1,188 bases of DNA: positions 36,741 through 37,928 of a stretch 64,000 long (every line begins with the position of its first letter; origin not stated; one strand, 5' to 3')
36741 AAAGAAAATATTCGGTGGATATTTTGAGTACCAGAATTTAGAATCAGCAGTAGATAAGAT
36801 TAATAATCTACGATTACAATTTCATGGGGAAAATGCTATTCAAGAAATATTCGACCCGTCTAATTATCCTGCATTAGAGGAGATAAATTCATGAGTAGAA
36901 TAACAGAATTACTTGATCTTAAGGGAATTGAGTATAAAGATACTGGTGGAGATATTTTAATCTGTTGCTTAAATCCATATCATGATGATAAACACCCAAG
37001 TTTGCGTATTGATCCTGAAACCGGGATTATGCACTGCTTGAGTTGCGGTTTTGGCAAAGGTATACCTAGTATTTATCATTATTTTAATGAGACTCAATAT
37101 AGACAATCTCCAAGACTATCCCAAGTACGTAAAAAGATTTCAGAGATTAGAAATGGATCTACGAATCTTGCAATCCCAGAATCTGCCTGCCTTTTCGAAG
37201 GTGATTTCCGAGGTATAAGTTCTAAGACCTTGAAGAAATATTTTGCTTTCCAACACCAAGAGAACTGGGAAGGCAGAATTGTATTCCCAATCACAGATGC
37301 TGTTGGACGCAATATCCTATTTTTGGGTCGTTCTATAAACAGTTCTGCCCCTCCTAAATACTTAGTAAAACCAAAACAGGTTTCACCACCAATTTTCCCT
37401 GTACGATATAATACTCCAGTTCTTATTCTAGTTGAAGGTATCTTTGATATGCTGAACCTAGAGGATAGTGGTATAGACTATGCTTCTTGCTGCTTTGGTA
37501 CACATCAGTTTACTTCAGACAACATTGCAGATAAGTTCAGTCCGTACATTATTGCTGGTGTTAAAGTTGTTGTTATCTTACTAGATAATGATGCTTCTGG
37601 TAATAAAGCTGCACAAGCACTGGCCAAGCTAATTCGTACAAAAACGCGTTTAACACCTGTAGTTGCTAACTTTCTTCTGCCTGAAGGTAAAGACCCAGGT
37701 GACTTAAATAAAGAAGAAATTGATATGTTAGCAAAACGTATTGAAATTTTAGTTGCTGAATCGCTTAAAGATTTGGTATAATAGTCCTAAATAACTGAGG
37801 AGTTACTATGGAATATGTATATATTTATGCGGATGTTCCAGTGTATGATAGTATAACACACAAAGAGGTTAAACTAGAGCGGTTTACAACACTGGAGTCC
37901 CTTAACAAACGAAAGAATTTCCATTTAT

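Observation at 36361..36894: HNH endonuclease wedged between helicase and primase with overlapping start/stop codons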

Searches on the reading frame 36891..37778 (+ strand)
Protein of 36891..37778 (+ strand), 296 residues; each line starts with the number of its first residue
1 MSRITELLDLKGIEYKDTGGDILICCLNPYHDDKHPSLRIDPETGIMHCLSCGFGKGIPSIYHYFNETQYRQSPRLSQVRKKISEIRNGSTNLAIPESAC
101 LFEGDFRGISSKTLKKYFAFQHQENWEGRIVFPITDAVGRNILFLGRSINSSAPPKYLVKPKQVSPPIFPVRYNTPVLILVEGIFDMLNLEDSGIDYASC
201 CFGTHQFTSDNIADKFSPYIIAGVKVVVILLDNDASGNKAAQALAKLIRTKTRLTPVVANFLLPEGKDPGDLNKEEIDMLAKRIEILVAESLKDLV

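Call 3: search_protein_families(library=pfam, proteins=[window:36891-37778:+], max_evalue=0.01)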
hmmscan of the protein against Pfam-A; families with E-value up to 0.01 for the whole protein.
window:36891-37778:+ (296 aa): 6 families
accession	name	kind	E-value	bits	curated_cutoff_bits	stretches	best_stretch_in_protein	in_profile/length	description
PF13155.12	Toprim_2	-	3.2e-09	37.5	22.1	1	179-271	1-86/88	Toprim-like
PF13662.12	Toprim_4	-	3.1e-08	34.2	25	1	178-255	3-82/85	Toprim domain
PF01807.25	Zn_ribbon_DnaG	-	1e-07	32.1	24.9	1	4-58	15-66/98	CHC2 zinc finger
PF08275.17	DNAG_N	-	1.9e-06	28.4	26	1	120-161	69-110/128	DNA primase catalytic core, N-terminal domain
PF13362.12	Toprim_3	-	4.4e-06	27.5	27.2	1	178-272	2-88/95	Toprim domain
PF01751.28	Toprim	-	0.00011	22.7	23.1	1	177-249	1-81/96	Toprim domain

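Call 16: find_related_loci(query=window:36891-37778:+, collection=viral_contigs, flank=3000)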
Query window:36891-37778:+ (296 aa) in viral_contigs; peptide patterns used: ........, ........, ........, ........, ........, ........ (x = any residue, [..] = any of these).
463 stretches matched a pattern; 446 encode a relative of the query (tblastn E <= 1e-3); the best 80 are kept; 78 distinct loci.
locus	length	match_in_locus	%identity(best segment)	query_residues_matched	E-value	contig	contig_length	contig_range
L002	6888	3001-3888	99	1-296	0e+0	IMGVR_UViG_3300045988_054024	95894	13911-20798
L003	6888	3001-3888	99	1-296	0e+0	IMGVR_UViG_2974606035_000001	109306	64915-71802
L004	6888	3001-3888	99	1-296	0e+0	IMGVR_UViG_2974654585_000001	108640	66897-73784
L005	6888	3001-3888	99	1-296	0e+0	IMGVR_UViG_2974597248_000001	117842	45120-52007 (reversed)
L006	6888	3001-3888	98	1-296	0e+0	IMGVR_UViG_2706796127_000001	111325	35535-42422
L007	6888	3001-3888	98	1-296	0e+0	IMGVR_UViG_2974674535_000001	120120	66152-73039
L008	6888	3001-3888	98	1-296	0e+0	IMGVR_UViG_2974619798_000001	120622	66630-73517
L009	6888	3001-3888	98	1-296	0e+0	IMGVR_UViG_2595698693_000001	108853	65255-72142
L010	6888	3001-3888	98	1-296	0e+0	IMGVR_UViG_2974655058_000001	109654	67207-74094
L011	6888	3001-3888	98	1-296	0e+0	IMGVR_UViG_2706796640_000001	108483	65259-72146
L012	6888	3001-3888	98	1-296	0e+0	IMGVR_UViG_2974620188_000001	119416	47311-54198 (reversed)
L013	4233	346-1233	98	1-296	0e+0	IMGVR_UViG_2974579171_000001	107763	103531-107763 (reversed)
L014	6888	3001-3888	98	1-296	0e+0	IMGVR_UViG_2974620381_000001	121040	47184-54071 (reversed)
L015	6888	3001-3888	98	1-296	0e+0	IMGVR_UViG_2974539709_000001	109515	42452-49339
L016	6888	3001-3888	97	1-296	0e+0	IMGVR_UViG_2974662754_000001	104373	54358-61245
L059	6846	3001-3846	37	1-285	2e-58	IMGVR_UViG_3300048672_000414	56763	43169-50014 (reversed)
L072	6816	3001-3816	40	4-284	8e-57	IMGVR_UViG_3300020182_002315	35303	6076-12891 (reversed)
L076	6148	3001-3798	39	4-278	5e-57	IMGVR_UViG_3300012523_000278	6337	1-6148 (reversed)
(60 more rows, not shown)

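Call 71: search_protein_families(library=pfam, proteins=[L059:2265-3023:+, L072:2485-2793:+, L076:2714-2995:+], max_evalue=0.01)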
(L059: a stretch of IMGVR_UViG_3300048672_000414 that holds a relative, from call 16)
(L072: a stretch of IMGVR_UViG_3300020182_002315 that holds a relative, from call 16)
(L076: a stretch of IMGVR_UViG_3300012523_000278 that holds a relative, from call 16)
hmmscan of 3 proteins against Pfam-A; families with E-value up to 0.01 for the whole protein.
L059:2265-3023:+ (253 aa): 1 family
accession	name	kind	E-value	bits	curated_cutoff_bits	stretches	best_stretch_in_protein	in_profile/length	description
PF01541.30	GIY-YIG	-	0.00013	22.7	22.6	1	8-88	3-72/78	GIY-YIG catalytic domain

L072:2485-2793:+ (103 aa): 0 families

L076:2714-2995:+ (94 aa): 0 families
